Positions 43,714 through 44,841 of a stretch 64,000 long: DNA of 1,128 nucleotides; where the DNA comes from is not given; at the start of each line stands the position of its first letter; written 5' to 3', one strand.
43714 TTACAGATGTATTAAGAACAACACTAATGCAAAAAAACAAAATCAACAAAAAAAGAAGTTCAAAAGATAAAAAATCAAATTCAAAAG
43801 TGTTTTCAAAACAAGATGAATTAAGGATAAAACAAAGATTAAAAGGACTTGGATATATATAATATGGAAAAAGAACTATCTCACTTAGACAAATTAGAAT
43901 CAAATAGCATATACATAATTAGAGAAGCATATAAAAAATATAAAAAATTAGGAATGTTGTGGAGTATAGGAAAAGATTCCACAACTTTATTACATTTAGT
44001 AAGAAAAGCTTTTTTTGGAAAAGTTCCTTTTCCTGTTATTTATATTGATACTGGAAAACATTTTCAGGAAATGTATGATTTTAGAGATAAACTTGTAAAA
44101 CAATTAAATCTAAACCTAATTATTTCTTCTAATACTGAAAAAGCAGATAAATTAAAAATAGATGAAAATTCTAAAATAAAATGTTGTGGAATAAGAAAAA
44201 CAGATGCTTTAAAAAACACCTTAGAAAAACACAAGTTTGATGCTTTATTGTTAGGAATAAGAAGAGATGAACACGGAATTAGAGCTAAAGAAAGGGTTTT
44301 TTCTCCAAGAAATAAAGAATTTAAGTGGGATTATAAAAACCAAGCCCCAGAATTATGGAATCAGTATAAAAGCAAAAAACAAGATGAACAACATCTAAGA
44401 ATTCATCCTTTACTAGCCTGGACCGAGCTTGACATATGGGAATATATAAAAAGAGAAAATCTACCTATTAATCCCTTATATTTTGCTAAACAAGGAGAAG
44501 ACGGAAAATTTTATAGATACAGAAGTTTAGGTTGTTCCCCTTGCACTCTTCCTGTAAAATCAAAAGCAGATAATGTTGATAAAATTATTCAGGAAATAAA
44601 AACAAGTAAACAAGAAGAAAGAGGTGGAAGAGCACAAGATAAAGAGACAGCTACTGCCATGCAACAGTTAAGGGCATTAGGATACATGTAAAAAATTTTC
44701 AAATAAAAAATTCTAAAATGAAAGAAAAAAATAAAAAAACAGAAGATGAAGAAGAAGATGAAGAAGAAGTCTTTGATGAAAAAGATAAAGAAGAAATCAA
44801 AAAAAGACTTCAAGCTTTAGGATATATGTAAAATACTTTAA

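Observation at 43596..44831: Three consecutive proteins in the cysDN operon end in the same L-x-[AG]-L-G-Y-[IM] tail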

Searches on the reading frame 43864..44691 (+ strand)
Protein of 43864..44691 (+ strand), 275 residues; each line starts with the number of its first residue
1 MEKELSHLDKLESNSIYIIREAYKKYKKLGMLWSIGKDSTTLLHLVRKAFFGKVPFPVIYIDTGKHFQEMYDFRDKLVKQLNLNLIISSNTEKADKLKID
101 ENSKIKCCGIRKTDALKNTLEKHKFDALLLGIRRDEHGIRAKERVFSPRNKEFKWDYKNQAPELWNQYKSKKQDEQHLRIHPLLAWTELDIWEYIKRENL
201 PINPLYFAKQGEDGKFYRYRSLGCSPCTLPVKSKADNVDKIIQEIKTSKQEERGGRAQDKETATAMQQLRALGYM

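Call 3: search_protein_families(library=pfam, proteins=[window:43864-44691:+], max_evalue=0.1)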
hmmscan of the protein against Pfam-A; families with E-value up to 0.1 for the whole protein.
window:43864-44691:+ (275 aa): 2 families
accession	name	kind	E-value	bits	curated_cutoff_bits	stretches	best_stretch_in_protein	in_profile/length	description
PF01507.26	PAPS_reduct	-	1.7e-49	168.6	22.5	1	30-230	3-175/175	Phosphoadenosine phosphosulfate reductase domain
PF01171.26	ATP_bind_3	-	0.0016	18.6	27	1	34-137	7-109/182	PP-loop family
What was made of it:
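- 43864..44691 (+): CysD, the catalytic subunit of the sulfate adenylyltransferase (ATP sulfurylase). The tail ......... is encoded at 44662-44688. Pfam PAPS_reduct E 1.7e-49 (call 3).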

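Call 14: search_solved_structures(query=window:43864-44691:+, show_alignments=2)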
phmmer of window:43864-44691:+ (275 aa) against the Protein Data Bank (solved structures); distinct sequences matched with E-value up to 0.001: 9.
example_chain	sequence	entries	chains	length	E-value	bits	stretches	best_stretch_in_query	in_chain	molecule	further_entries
1zun_A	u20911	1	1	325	3.2e-69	236.7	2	3-210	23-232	Sulfate adenylyltransferase subunit 2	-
7lhr_A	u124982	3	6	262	1.1e-10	44.7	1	178-234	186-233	Phosphoadenosine phosphosulfate reductase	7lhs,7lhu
6vpu_A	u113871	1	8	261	5.7e-08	35.8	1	34-154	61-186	Phosphoadenosine phosphosulfate reductase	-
8rom_A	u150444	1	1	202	5.8e-07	32.5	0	28-94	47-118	FAD synthase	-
1sur_A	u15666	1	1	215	2.1e-06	30.7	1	34-149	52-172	PAPS REDUCTASE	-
2o8v_A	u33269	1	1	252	3.2e-06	30.1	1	34-147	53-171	Phosphoadenosine phosphosulfate reductase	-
2goy_A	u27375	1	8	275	5.8e-06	29.2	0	178-232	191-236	adenosine phosphosulfate reductase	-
8ron_A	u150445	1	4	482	6.5e-06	29.1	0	28-93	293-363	Isoform 2 of FAD synthase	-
4bwv_A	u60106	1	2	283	0.00028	23.7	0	176-206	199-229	PHOSPHOADENOSINE-PHOSPHOSULPHATE REDUCTASE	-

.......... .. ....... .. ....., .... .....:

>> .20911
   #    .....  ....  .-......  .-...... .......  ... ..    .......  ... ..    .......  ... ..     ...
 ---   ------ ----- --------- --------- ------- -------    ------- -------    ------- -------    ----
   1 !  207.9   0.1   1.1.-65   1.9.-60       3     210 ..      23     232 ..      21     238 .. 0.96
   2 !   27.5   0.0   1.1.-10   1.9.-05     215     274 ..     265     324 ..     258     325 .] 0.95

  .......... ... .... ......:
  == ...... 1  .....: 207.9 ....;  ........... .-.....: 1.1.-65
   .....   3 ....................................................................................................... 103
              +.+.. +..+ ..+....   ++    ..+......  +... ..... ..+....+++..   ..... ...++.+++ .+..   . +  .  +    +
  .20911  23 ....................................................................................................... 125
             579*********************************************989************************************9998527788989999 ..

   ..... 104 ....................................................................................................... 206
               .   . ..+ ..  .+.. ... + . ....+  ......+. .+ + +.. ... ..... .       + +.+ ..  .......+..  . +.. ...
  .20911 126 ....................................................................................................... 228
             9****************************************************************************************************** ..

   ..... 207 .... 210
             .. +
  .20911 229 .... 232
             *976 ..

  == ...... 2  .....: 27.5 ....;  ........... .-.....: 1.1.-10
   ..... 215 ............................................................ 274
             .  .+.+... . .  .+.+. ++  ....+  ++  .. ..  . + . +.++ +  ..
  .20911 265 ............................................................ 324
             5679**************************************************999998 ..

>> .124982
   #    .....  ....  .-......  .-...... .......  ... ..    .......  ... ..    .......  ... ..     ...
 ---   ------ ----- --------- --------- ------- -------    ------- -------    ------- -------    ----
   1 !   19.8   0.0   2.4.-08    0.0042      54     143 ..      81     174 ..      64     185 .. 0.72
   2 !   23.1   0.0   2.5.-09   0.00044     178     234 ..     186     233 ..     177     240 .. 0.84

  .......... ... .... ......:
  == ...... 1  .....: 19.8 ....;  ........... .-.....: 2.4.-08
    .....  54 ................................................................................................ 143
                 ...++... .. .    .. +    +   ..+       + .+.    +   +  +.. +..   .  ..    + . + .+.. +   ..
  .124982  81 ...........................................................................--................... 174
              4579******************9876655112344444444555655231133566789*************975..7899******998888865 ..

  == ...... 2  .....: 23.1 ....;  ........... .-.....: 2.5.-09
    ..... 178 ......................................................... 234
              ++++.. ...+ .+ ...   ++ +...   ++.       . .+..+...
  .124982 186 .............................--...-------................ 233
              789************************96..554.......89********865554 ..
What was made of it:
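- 43864..44691 (+): PDB 1ZUN chain A matches at E 3e-69 (call 14).
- On CysD (sulfate adenylyltransferase subunit 2): 1ZUN chain A matches at E 3e-69 (call 14).
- Checked: P. syringae CysD (PDB 1ZUN chain A) aligns through ...RQGY at residue 324 of 325 (call 14).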

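Call 15: find_related_loci(query=window:43864-44691:+, collection=genome_contigs, flank=6000)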
Query window:43864-44691:+ (275 aa) in genome_contigs; peptide patterns used: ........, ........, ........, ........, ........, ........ (x = any residue, [..] = any of these).
599 stretches matched a pattern (row limit reached: there are more); 468 encode a relative of the query (tblastn E <= 1e-3); the best 80 are kept; 80 distinct loci.
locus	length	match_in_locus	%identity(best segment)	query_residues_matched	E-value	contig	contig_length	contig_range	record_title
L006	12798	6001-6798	73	5-275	5e-137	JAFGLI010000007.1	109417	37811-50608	MAG: Candidatus Woesearchaeota archaeon isolate Zod_Metabat.396 k87_4834962, whole genome shotgun sequence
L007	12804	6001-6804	65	4-275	8e-117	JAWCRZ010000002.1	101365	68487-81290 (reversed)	MAG: Candidatus Woesearchaeota archaeon isolate JZ-2_202007_bins_87 JZ-2_202007_bins_87_scaffold_2, whole genome shotgun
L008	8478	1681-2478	60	5-275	7e-113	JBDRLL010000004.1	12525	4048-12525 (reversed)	MAG: Candidatus Altiarchaeota archaeon isolate MEGAHIT-group-1.775 k141_8020737, whole genome shotgun sequence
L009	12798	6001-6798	61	5-275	8e-113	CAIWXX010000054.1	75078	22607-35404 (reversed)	MAG: uncultured Acidobacteria bacterium isolate AlinenSediments_bin-3382 genome assembly, contig: bin-3382:054/183, whol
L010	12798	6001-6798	61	5-275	9e-113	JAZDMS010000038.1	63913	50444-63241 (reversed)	MAG: Candidatus Altiarchaeota archaeon isolate MEGAHIT-group-0.671 k141_9466287, whole genome shotgun sequence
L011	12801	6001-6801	63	5-275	2e-112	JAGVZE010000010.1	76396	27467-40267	Candidatus Woesearchaeota archaeon isolate RIFCSPLOWO2_12_FULL_46_25 rifcsplowo2_12_scaffold_196, whole genome shotgun s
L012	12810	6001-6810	59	1-275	6e-111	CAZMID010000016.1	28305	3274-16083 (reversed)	MAG TPA_asm: uncultured Planctomycetia bacterium isolate SRP200020_co1_60 genome assembly, contig: NODE_2185_length_2830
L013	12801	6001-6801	58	4-275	4e-110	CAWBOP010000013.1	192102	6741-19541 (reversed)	MAG: Terriglobia bacterium isolate MFD01299.bin.2.51 genome assembly, contig: contig_34692, whole genome shotgun sequenc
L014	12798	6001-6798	61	5-275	8e-109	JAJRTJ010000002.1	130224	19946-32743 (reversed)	MAG: archaeon isolate Dive96_bin1.432 k141_2153632, whole genome shotgun sequence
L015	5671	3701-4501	60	5-275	1e-107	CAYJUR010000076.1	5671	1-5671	MAG TPA_asm: uncultured Methanosarcinales archaeon isolate ERP125453_co1_341 genome assembly, contig: NODE_18893_length_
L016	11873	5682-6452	59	8-275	2e-107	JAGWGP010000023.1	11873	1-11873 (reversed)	MAG: Candidatus Micrarchaeota archaeon isolate REEA50 REEA50_23_length_11873_cov_3.627840, whole genome shotgun sequence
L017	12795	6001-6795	57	5-275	9e-107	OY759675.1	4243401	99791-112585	MAG: Sedimentisphaerales bacterium isolate f0e5d044-1a19-4baf-a299-9636c83af3ad genome assembly, chromosome: 1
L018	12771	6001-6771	59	8-275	2e-106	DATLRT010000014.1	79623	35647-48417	MAG TPA_asm: Candidatus Acidiferrales bacterium isolate SMAG_U13911 k141_215961, whole genome shotgun sequence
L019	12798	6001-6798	56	5-275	3e-105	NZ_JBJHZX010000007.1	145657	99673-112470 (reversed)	Candidatus Clostridium eludens strain WILCCON 0269 NODE_7_length_145657_cov_135.031866, whole genome shotgun sequence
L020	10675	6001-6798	56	5-275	2e-104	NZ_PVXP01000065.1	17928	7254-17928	Clostridium luticellarii strain DSM 29923 CLLU_contig000065, whole genome shotgun sequence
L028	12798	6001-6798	54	5-275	2e-100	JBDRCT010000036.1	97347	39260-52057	MAG: Candidatus Omnitrophota bacterium isolate MEGAHIT-group-1.200 k141_4073391, whole genome shotgun sequence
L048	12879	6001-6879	50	5-275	1e-91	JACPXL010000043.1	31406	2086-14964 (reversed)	MAG: Candidatus Omnitrophota bacterium isolate NC_groundwater_836_Pr1_B-0.1um_47_21 Montesol18_Bp1_scaffold_635550, whol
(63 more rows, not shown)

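Call 17: search_protein_families(library=pfam, proteins=[L007:10127-11401:+, L007:11344-12696:+, L012:8243-9631:+, L028:10294-11667:+, L048:1306-2928:+, L006:5203-5550:+, L006:10641-10874:+, L016:5057-5320:-, L017:3383-3625:+, L008:1177-1386:+], max_evalue=0.01)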
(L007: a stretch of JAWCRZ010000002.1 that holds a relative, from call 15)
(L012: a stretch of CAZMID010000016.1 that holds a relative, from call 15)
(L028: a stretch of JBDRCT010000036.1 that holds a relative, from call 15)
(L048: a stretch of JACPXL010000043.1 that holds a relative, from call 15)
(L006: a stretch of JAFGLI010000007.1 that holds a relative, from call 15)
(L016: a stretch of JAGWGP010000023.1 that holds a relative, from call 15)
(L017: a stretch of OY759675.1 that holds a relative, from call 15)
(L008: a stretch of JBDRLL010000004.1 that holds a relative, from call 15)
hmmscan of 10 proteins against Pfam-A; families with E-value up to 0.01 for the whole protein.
L007:10127-11401:+ (425 aa): 3 families
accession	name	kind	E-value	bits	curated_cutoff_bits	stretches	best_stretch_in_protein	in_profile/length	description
PF00884.28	Sulfatase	-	1e-37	130.5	25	1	32-307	2-284/301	Sulfatase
PF01663.27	Phosphodiest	-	2e-08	34.7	23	1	237-271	189-223/342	Type I phosphodiesterase / nucleotide pyrophosphatase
PF16347.10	SGSH_C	-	0.0088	16.6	29.3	0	310-394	61-149/154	N-sulphoglucosamine sulphohydrolase, C-terminal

L007:11344-12696:+ (451 aa): 3 families
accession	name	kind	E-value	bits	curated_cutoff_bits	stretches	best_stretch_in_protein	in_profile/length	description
PF00884.28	Sulfatase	-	1.3e-41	143.3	25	1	49-340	3-297/301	Sulfatase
PF16347.10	SGSH_C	-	6.6e-12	46.3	29.3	1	297-411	3-137/154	N-sulphoglucosamine sulphohydrolase, C-terminal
PF01663.27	Phosphodiest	-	2e-10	41.3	23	2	50-115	2-61/342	Type I phosphodiesterase / nucleotide pyrophosphatase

L012:8243-9631:+ (463 aa): 1 family
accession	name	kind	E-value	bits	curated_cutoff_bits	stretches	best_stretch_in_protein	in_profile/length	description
PF01663.27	Phosphodiest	-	5.9e-37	128.5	23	1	17-404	2-342/342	Type I phosphodiesterase / nucleotide pyrophosphatase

L028:10294-11667:+ (458 aa): 3 families
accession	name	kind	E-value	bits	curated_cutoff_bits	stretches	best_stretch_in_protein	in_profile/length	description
PF00884.28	Sulfatase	-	7.1e-43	147.5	25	1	39-340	3-300/301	Sulfatase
PF16347.10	SGSH_C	-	5.4e-18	66.1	29.3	1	287-428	1-150/154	N-sulphoglucosamine sulphohydrolase, C-terminal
PF01663.27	Phosphodiest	-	3.9e-08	33.7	23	1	39-283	1-220/342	Type I phosphodiesterase / nucleotide pyrophosphatase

L048:1306-2928:+ (541 aa): 6 families
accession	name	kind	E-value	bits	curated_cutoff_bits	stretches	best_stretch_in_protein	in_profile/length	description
PF02384.22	N6_Mtase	-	7.8e-110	367.5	20.4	1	164-501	2-311/311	N-6 DNA Methylase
PF12161.14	HsdM_N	-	1.5e-27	97.3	24.5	1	26-152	2-135/135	HsdM N-terminal domain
PF05175.20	MTS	-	0.00012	22.2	23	1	198-297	21-111/170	Methyltransferase small domain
PF07669.17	Eco57I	-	0.00041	20.9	25.3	1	269-371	59-163/171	Eco57I restriction-modification methylase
PF01170.24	UPF0020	-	0.0039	17.3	22.3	0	210-297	31-134/197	RMKL-like, methyltransferase domain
PF03602.21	Cons_hypoth95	-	0.0089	16.2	24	0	200-299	32-128/182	Conserved hypothetical protein 95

L006:5203-5550:+ (116 aa): 2 families
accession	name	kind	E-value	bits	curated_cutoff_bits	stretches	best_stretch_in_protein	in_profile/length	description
PF01402.27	RHH_1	-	0.00015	22.1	20.5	0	58-84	4-29/39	Ribbon-helix-helix protein, copG family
PF12441.14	CopG_antitoxin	-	0.00024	22.3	28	0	14-45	45-76/79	CopG antitoxin of type II toxin-antitoxin system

L006:10641-10874:+ (78 aa): 1 family
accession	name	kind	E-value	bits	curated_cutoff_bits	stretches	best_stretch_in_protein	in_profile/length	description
PF25041.1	UFL1_C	-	0.0022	18.2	24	1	9-73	51-104/112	E3 UFM1-protein ligase 1 C-terminal domain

L016:5057-5320:- (87 aa): 0 families

L017:3383-3625:+ (81 aa): 0 families

L008:1177-1386:+ (70 aa): 0 families
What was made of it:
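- On Ribbon-helix-helix (Arc/MetJ/CopG) DNA-binding proteins: The relative at L006 5203-5550 hits RHH_1 at E 1.5e-4 (call 17).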

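Call 60: find_homologous_proteins(query=L007:10127-11401:+, max_evalue=1e-20)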
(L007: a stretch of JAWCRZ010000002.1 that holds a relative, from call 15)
Query L007:10127-11401:+ (425 aa): 4175 proteins with E <= 1e-20 among 8000 candidates; the best 120 are listed.
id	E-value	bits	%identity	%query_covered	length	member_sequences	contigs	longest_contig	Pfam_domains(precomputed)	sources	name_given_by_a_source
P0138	1.2e-290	981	100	99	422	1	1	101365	PF01663.28,PF00884.29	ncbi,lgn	ncbi:MAG: sulfatase [Candidatus Woesearchaeota archaeon]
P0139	6.9e-214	728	75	99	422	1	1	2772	PF01663.28,PF00884.29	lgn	-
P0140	6.2e-212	722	73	99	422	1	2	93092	PF01663.28,PF00884.29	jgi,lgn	jgi:arylsulfatase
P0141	4.5e-211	719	74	99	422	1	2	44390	PF01663.28,PF00884.29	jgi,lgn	jgi:arylsulfatase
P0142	1.9e-129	450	47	99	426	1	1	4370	PF01663.28,PF16347.11,PF00884.29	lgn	-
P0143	5.9e-118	412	48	93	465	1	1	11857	PF01663.28,PF16347.11,PF00884.29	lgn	-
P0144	8.6e-112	392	46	95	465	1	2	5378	PF01663.28,PF16347.11,PF00884.29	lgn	-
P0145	1.7e-111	391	45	99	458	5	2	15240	PF01663.28,PF00884.29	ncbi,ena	-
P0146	2.0e-111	391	43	97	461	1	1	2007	PF16347.11,PF00884.29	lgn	-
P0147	1.2e-110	388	46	96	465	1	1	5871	PF01663.28,PF16347.11,PF00884.29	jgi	jgi:arylsulfatase A-like enzyme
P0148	3.6e-108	380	45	95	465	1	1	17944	PF01663.28,PF16347.11,PF00884.29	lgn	-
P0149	2.9e-107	377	43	93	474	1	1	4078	PF01663.28,PF00884.29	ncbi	-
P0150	2.0e-102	361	45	93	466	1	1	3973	PF01663.28,PF16347.11,PF00884.29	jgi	-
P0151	6.7e-102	359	42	94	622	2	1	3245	PF01663.28,PF16347.11,PF00884.29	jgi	-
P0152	3.2e-100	354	49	80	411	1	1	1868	PF02995.23,PF01663.28,PF00884.29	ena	-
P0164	8.7e-94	333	42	92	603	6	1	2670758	PF01663.28,PF00884.29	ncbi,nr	ncbi:MAG: sulfatase [Planctomycetota bacterium]|nr:MAG: sulfatase [Planctomycetota bacterium]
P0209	3.9e-53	199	30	98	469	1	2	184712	PF01663.28,PF16347.11,PF00884.29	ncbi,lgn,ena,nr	ncbi:MAG: sulfatase [Candidatus Eisenbacteria sp.]|nr:sulfatase [Candidatus Eisenbacteria bacterium]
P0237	2.9e-50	189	31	99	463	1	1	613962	PF01663.28,PF16347.11,PF00884.29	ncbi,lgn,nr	ncbi:MAG: sulfatase [Candidatus Schekmanbacteria bacterium]|nr:sulfatase [Candidatus Schekmanbacteri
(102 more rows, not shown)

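Call 63: find_encoding_contigs(protein=P0164, flank=8000, max_places=1)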
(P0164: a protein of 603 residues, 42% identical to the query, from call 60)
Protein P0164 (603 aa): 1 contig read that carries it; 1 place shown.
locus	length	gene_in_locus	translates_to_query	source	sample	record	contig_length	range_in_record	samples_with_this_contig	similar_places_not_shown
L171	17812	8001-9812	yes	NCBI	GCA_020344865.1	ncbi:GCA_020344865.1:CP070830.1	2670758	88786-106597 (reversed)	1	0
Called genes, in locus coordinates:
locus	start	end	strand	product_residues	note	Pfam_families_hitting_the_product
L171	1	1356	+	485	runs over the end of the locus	-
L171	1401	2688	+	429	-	-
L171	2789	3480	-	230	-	PF02897:Peptidase_S9_N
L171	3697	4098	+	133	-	-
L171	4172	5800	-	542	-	PF00571:CBS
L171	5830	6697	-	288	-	PF00571:CBS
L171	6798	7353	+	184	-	PF12831:FAD_oxidored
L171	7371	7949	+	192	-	-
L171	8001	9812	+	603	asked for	PF00884:Sulfatase, PF01663:Phosphodiest (faint)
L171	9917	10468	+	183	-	PF01906:YbjQ_1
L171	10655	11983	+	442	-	PF19190:BACON_2 (faint)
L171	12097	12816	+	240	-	PF23023:Anti-Pycsar_Apyc1, PF00753:Lactamase_B, PF16661:Lactamase_B_6, PF12706:Lactamase_B_2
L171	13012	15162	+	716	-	PF20256:MoCoBD_2, PF01315:Ald_Xan_dh_C (weak), PF02738:MoCoBD_1, PF20256:MoCoBD_2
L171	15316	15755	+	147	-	-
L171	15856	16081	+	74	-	-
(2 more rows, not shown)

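Call 64: find_encoding_contigs(protein=P0237, flank=8000, max_places=1)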
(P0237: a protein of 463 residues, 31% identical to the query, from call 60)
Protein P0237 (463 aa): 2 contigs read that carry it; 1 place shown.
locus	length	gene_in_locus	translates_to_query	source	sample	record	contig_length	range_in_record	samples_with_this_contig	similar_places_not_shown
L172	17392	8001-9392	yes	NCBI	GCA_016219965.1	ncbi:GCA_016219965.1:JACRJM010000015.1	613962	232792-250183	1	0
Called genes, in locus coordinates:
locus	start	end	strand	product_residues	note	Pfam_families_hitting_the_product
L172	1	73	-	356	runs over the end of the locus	PF04055:Radical_SAM, PF13353:Fer4_12 (weak)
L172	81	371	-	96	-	PF05402:PqqD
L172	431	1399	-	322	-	PF27840:ScmC (weak), PF07475:Hpr_kinase_C (weak)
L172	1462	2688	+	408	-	PF14907:NTP_transf_5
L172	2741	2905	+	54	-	-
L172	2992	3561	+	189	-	PF00293:NUDIX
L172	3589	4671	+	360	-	PF01926:MMR_HSR1, PF02421:FeoB_N, PF02824:TGS (weak), PF06071:YchF-GTPase_C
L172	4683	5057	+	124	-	-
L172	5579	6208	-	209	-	PF00753:Lactamase_B, PF23023:Anti-Pycsar_Apyc1 (weak), PF12706:Lactamase_B_2 (faint)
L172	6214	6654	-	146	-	PF00075:RNase_H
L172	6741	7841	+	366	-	PF00724:Oxidored_FMN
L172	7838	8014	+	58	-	-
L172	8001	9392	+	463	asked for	PF00884:Sulfatase, PF01663:Phosphodiest, PF16347:SGSH_C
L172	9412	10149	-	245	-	PF00990:GGDEF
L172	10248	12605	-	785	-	PF01315:Ald_Xan_dh_C, PF02738:MoCoBD_1, PF20256:MoCoBD_2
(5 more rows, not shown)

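Call 65: find_encoding_contigs(protein=P0209, flank=8000, max_places=1)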
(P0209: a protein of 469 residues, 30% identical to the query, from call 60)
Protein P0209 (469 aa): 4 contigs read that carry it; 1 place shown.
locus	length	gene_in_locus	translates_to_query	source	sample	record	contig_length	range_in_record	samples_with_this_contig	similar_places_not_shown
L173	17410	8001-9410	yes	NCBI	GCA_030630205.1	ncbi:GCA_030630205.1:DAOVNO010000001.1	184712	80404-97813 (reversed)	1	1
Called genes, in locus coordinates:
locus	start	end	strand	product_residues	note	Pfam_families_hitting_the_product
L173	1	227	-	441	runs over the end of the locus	PF07969:Amidohydro_3 (weak), PF01979:Amidohydro_1, PF12890:DHOase, PF07969:Amidohydro_3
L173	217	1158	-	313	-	PF02729:OTCace_N, PF00185:OTCace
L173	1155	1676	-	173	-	PF00156:Pribosyltran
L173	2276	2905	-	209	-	PF12535:Nudix_N, PF00293:NUDIX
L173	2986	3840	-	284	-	PF00005:ABC_tran, PF13304:AAA_21 (weak)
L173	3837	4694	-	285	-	PF00005:ABC_tran, PF02463:SMC_N (faint), PF13304:AAA_21 (faint)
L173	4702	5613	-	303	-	PF13428:TPR_14 (faint), PF13424:TPR_12 (faint), PF13431:TPR_17 (faint), PF16918:PknG_TPR (faint), PF13414:TPR_11 (weak), PF13432:TPR_16, PF14559:TPR_19, PF13414:TPR_11 (weak), +6 more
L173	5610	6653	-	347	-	PF01207:Dus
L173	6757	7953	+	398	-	PF00557:Peptidase_M24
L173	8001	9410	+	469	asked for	PF00884:Sulfatase, PF01663:Phosphodiest, PF16347:SGSH_C (faint)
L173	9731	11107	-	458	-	-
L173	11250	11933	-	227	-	PF06888:Put_Phosphatase (weak), PF12710:HAD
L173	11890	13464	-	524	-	PF00595:PDZ, PF13180:PDZ_2 (weak), PF17820:PDZ_6, PF03572:Peptidase_S41, PF28547:CHD_PDZ-protease (faint)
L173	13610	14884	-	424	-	-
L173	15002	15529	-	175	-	PF01066:CDP-OH_P_transf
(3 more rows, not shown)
